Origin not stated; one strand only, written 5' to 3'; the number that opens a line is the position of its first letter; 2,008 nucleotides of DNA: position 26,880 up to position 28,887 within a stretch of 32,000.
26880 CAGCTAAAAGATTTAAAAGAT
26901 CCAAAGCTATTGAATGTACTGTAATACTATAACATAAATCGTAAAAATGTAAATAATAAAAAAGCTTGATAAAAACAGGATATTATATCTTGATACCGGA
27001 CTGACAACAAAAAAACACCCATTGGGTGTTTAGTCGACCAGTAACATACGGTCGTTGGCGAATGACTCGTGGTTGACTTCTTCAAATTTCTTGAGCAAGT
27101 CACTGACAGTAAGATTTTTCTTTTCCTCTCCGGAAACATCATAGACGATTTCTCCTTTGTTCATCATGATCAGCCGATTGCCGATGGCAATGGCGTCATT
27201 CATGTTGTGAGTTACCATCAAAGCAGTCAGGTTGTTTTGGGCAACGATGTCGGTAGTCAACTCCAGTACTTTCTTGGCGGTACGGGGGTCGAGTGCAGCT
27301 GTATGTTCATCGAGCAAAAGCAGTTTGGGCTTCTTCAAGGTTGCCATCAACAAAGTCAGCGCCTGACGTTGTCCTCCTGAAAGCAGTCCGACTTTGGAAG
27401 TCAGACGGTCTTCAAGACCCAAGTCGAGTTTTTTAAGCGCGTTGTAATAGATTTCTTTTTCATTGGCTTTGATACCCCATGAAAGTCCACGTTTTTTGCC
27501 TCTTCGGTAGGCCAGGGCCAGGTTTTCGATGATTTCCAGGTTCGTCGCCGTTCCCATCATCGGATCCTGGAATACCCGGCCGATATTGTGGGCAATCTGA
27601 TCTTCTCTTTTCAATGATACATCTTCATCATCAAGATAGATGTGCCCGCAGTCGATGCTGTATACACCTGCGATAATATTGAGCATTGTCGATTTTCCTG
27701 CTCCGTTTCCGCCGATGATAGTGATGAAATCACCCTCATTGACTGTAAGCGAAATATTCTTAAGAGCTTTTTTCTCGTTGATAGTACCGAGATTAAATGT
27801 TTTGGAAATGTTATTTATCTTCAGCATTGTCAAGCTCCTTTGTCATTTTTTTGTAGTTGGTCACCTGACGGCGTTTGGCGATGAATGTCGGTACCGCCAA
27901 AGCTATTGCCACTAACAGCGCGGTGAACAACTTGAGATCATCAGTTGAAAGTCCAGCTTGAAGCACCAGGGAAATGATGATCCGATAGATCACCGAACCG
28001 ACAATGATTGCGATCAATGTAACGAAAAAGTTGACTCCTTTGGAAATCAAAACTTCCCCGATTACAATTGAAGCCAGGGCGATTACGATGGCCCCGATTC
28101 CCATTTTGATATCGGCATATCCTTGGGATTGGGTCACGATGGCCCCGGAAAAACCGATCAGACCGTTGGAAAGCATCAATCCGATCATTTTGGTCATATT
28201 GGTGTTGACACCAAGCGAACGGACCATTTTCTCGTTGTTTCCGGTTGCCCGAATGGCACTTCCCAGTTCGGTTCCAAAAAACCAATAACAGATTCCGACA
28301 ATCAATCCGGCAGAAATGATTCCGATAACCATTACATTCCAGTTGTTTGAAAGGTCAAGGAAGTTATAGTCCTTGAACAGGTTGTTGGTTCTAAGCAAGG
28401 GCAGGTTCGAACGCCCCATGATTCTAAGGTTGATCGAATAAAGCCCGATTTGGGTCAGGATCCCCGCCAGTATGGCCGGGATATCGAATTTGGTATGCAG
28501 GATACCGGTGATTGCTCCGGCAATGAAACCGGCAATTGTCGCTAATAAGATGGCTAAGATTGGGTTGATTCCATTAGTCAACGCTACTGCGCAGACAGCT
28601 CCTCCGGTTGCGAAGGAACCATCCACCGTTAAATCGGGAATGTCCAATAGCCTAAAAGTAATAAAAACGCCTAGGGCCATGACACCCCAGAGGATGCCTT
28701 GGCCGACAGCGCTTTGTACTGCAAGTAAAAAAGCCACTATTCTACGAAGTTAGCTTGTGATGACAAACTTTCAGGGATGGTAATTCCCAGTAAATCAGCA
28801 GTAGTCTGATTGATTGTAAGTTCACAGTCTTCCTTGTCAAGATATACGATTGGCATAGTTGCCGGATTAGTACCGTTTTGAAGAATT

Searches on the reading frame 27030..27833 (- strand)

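Call 50: search_protein_families(library=pfam, proteins=[window:27030-27833:-], max_evalue=0.0001)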
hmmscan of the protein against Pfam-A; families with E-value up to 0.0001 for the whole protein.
window:27030-27833:- (267 aa): 4 families
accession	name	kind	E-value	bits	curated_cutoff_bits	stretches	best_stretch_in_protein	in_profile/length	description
PF00005.33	ABC_tran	-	2.2e-30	106.5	25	1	24-179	1-137/137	ABC transporter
PF13304.12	AAA_21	-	2.7e-07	31.4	27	0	149-211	236-300/304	AAA domain, putative AbiEii toxin, Type IV TA system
PF02463.25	SMC_N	-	4.4e-07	30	40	1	33-211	23-199/220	RecF/RecN/SMC N terminal domain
PF09818.15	ABC_ATPase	-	9.1e-05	22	23.2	0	29-59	75-105/283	P-loop domain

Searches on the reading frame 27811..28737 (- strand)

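Call 50: search_protein_families(library=pfam, proteins=[window:27811-28737:-], max_evalue=0.0001)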
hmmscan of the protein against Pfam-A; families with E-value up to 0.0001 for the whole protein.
window:27811-28737:- (308 aa): 1 family
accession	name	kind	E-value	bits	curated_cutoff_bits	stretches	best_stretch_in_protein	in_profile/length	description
PF02653.21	BPD_transp_2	-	1.7e-27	96.7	26.8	1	11-277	6-265/269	Branched-chain amino acid transport system / permease component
